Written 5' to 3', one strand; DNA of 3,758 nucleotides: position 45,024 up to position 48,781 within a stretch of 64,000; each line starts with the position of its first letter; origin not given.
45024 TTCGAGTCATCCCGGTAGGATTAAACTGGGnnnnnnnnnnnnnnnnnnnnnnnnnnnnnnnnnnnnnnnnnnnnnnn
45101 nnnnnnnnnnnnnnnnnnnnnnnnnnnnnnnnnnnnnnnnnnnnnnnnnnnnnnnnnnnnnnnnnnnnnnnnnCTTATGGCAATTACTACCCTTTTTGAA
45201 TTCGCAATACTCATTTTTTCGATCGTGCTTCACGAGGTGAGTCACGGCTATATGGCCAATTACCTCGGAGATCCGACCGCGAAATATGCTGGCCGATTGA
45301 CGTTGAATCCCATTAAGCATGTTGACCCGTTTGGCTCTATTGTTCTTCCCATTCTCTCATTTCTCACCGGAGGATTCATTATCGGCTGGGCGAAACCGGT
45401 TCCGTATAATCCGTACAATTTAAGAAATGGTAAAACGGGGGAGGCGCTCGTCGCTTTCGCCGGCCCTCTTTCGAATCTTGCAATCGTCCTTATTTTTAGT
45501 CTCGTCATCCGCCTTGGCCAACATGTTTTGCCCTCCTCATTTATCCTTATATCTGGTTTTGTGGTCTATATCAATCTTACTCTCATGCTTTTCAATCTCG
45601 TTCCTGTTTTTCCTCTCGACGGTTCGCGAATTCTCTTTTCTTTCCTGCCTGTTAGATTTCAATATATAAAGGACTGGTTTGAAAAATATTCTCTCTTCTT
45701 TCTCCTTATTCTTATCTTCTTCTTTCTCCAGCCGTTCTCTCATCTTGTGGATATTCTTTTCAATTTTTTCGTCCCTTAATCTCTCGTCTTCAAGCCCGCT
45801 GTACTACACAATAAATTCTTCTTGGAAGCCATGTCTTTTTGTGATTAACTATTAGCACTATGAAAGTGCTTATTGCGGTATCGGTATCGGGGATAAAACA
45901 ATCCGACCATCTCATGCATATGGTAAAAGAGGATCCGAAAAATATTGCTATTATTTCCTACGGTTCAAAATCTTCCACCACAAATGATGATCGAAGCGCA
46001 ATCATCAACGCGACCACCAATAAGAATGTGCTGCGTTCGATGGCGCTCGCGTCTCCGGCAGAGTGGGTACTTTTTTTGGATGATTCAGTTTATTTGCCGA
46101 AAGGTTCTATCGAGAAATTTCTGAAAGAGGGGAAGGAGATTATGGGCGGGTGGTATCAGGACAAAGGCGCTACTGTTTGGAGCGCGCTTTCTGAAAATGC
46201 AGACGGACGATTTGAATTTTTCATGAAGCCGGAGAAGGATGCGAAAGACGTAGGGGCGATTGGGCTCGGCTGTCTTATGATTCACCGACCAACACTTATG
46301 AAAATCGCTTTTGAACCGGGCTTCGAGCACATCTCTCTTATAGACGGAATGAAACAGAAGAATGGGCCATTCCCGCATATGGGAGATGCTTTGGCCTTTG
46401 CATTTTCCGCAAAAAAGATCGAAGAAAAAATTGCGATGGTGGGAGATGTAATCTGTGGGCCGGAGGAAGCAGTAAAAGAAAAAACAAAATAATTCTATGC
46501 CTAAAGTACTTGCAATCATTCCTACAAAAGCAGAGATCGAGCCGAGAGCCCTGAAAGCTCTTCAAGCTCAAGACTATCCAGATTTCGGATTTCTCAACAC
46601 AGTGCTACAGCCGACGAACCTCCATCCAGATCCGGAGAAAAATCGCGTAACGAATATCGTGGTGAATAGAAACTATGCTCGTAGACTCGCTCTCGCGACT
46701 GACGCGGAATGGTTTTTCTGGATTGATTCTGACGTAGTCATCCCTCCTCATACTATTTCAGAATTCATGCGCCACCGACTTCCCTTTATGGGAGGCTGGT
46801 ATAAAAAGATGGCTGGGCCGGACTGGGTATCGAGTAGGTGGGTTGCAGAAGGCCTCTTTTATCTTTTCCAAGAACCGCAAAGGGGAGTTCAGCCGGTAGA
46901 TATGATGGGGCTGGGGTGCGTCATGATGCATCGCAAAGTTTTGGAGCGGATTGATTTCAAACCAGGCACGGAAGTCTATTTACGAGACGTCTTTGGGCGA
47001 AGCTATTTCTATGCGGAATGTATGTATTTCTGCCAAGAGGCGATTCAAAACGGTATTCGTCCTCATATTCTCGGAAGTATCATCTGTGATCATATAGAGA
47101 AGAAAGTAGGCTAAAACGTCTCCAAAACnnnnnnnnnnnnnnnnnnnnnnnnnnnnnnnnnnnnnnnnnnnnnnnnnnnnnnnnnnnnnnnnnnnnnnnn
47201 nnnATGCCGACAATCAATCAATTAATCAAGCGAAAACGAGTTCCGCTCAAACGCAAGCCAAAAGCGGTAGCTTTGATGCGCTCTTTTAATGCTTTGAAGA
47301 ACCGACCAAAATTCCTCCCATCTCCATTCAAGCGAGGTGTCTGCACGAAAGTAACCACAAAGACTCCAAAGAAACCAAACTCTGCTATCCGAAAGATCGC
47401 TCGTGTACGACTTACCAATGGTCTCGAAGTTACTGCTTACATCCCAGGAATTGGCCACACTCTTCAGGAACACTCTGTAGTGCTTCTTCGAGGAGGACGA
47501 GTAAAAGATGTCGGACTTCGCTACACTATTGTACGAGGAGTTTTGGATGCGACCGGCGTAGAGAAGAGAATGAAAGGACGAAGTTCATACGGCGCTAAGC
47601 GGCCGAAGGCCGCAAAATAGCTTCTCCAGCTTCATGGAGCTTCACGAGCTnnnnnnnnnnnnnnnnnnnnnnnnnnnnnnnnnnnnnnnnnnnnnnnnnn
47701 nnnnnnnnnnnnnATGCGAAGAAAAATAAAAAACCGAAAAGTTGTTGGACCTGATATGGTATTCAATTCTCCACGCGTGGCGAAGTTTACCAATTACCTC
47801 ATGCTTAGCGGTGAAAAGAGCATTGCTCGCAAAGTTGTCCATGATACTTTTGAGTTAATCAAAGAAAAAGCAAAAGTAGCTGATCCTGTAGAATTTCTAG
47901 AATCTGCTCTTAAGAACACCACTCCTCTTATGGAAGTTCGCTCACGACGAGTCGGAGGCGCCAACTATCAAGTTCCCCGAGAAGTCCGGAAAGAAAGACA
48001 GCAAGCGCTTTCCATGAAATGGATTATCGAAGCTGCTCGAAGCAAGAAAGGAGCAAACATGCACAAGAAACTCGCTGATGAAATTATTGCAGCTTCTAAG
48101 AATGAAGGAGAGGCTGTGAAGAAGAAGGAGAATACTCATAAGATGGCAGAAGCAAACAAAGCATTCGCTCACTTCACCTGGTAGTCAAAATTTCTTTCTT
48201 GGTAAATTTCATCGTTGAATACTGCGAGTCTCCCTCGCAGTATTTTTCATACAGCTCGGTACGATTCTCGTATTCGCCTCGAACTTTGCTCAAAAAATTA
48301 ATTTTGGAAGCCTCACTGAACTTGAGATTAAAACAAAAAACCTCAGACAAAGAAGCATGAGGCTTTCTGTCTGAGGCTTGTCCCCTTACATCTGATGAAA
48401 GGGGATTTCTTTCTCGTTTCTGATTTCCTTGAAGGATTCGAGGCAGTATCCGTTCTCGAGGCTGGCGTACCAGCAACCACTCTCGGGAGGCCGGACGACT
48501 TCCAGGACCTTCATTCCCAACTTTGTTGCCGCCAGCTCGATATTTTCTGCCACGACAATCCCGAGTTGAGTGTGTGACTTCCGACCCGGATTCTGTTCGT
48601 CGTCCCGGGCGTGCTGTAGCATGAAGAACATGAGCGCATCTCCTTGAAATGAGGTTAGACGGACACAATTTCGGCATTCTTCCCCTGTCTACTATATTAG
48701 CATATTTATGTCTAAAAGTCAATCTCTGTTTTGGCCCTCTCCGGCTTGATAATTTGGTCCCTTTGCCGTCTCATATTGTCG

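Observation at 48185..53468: str operon (rpsL-rpsG | fusA) interrupted by a ~5.2 kb copper-homeostasis cassette; tuf absent after fusA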

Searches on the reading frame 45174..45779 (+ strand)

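Call 42: search_protein_families(library=pfam, proteins=[window:45174-45779:+], max_evalue=0.001)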
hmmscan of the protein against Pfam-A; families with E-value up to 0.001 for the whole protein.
window:45174-45779:+ (201 aa): 1 family
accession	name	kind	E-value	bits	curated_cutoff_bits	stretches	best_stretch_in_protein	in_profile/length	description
PF02163.28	Peptidase_M50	-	1.3e-13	51.2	27.2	2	123-182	159-219/221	Peptidase family M50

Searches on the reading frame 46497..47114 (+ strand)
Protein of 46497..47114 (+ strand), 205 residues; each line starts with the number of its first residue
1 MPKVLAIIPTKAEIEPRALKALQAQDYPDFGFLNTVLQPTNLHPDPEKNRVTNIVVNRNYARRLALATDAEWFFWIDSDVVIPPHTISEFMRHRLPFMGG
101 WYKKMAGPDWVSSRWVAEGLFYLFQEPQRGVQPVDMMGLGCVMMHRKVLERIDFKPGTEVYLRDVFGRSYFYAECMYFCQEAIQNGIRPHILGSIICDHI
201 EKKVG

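Call 42: search_protein_families(library=pfam, proteins=[window:46497-47114:+], max_evalue=0.001)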
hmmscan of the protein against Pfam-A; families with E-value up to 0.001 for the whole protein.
window:46497-47114:+ (205 aa): 1 family
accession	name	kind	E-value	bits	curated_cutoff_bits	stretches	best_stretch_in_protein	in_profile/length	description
PF03452.20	Anp1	-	0.00039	20.4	28.8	1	48-94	115-162/263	Anp1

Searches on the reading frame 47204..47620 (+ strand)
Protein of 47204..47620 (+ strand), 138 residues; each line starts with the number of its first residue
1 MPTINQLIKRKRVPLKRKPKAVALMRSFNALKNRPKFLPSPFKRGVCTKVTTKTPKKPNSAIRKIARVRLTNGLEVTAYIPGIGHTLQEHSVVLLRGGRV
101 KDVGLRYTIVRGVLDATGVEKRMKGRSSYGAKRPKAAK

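Call 3: search_protein_families(library=pfam, proteins=[window:47204-47620:+], max_evalue=0.01)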
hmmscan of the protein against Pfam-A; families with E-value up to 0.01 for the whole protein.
window:47204-47620:+ (138 aa): 1 family
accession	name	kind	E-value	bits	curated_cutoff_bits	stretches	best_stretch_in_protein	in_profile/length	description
PF00164.32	Ribosom_S12_S23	-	3.5e-30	104.4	22.3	1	35-135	6-109/110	Ribosomal protein S12/S23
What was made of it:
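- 47204..47620 (+): rpsL (ribosomal protein S12). Pfam Ribosom_S12_S23, E = 3.5e-30 (call 3).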

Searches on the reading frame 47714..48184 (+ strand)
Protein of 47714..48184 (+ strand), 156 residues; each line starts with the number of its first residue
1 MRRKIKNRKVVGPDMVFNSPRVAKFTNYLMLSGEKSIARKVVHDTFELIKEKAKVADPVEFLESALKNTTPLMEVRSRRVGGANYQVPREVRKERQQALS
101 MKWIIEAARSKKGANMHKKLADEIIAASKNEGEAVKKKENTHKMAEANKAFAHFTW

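Call 3: search_protein_families(library=pfam, proteins=[window:47714-48184:+], max_evalue=0.01)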
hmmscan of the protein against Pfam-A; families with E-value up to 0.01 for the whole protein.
window:47714-48184:+ (156 aa): 1 family
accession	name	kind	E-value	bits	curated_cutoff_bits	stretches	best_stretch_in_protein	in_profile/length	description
PF00177.27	Ribosomal_S7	-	1e-54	184.6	24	1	1-149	1-148/148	Ribosomal protein S7p/S5e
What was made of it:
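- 47714..48184 (+): rpsG (ribosomal protein S7). Pfam Ribosomal_S7, E = 1e-54 (call 3).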

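Call 14: find_encoding_contigs(protein=window:47714-48184:+, flank=10000, max_places=10)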
Protein window:47714-48184:+ (156 aa): no gene with exactly this product is on record in the collection.

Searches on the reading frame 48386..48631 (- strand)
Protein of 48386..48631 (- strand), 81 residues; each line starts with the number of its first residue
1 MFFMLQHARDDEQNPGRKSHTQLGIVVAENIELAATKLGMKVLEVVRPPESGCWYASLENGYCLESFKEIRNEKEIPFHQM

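Call 3: search_protein_families(library=pfam, proteins=[window:48386-48631:-], max_evalue=0.01)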
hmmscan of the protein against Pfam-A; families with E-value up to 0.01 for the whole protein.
window:48386-48631:- (81 aa): 0 families

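Call 23: search_protein_families(library=ncbifam, proteins=[window:48386-48631:-], max_evalue=0.01)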
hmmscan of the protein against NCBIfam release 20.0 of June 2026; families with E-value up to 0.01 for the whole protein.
window:48386-48631:- (81 aa): 0 families

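Call 38: search_protein_families(library=pfam, proteins=[window:48386-48631:-], max_evalue=10)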
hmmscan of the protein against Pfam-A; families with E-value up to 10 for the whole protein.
window:48386-48631:- (81 aa): 0 families

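Call 55: find_homologous_proteins(query=window:48386-48631:-, max_evalue=0.001)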
Query window:48386-48631:- (81 aa): 1 proteins with E <= 0.001 among 1 candidates.
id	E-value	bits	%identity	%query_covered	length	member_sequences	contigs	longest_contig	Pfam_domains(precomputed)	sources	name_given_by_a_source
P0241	2.7e-48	179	100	100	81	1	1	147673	-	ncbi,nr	ncbi:MAG: hypothetical protein PHV93_01120 [Candidatus Pacebacteria bacterium]|nr:hypothetical prote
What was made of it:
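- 48330..48722 (-): Independent minus-strand unit: promoter-like site (48722-48694), 81-aa near-orphan gene (48631-48386, NCBI PHV93_01120), terminator (48379-48330). Only itself found by the word-based search (call 55).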

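Call 63: search_protein_representatives(protein=window:48386-48631:-)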
Query: 81 residues. Proteins with E-value up to 0.001 (for the whole library): 25; up to 1e-10: 2; up to 1e-30: 1. The best 25 are listed.
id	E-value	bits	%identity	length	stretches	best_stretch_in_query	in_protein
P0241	8.7e-49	178.8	100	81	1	1-81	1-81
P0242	4.2e-11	59.0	49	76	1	1-71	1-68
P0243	3.4e-09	52.9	48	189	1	17-77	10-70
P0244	3.5e-09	52.9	48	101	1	1-73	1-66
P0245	4.2e-09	52.6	50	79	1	19-76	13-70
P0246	2.6e-08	50.1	49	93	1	15-71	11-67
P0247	3.2e-08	49.8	54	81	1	19-70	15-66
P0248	1.8e-06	44.2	51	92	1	20-72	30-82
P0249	2.1e-06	44.0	43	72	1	1-75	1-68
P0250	2.8e-06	43.6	51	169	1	15-71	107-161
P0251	2.9e-06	43.6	44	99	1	3-72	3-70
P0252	2.9e-06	43.6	50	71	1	20-71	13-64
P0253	3.8e-06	43.2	48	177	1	16-71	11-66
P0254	5.5e-06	42.7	38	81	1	2-78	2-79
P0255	5.6e-06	42.7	47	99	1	20-76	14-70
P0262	1.4e-04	38.3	49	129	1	2-71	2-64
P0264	2.1e-04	37.7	38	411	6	47-71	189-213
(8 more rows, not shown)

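Call 64: search_protein_families(library=pfam, proteins=[P0242, P0243, P0244, P0245, P0246, P0247, P0250, P0253, P0262, P0264], max_evalue=0.01)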
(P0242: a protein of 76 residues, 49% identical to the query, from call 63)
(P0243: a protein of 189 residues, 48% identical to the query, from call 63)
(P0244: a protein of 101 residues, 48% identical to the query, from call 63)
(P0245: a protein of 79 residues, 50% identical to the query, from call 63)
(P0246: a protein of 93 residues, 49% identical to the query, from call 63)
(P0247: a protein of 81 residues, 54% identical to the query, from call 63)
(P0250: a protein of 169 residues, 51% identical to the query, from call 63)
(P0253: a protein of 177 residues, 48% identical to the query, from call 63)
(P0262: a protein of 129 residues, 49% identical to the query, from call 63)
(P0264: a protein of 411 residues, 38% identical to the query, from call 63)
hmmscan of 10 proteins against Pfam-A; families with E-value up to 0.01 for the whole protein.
P0242 (76 aa): 0 families

P0243 (189 aa): 0 families

P0244 (101 aa): 0 families

P0245 (79 aa): 0 families

P0246 (93 aa): 0 families

P0247 (81 aa): 0 families

P0250 (169 aa): 0 families

P0253 (177 aa): 0 families

P0262 (129 aa): 1 family
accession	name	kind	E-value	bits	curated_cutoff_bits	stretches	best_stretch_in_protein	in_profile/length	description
PF06429.18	Flg_bbr_C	-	0.00011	22.1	23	1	75-90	10-25/46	Flagellar basal body rod FlgEFG protein C-terminal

P0264 (411 aa): 9 families
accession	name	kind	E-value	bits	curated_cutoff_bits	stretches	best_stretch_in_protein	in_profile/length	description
PF01071.24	GARS_A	-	1.3e-08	35.4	27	0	246-295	127-176/194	Phosphoribosylglycinamide synthetase, ATP-grasp (A) domain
PF20552.4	HTH_62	-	1.9e-08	34.6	27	0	218-242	45-69/72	Recombinase-like helix-turn-helix domain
PF16991.10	SIR4_SID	-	6.2e-08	33.3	27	0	197-223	120-146/163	Sir4 SID domain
PF21170.4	FAN1_TPR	-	1.3e-05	25.7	24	0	160-181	90-111/154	Fanconi-associated nuclease 1, TPR domain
PF07494.17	Reg_prop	-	1.4e-05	25.1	20.4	0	224-233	12-21/24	Two component regulator propeller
PF13511.11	DUF4124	-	0.00018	22.1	22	0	90-108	22-41/56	Domain of unknown function (DUF4124)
PF19689.4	DUF6190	-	0.0011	19.5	25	0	156-216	4-64/165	Family of unknown function (DUF6190)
PF07846.17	Metallothio_Cad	-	0.002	19.1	27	0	286-317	4-34/52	Metallothionein family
PF21261.3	RRP40_N_mamm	-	0.0027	18.4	27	0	277-308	28-59/75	Mammalian exosome complex component RRP40, N-terminal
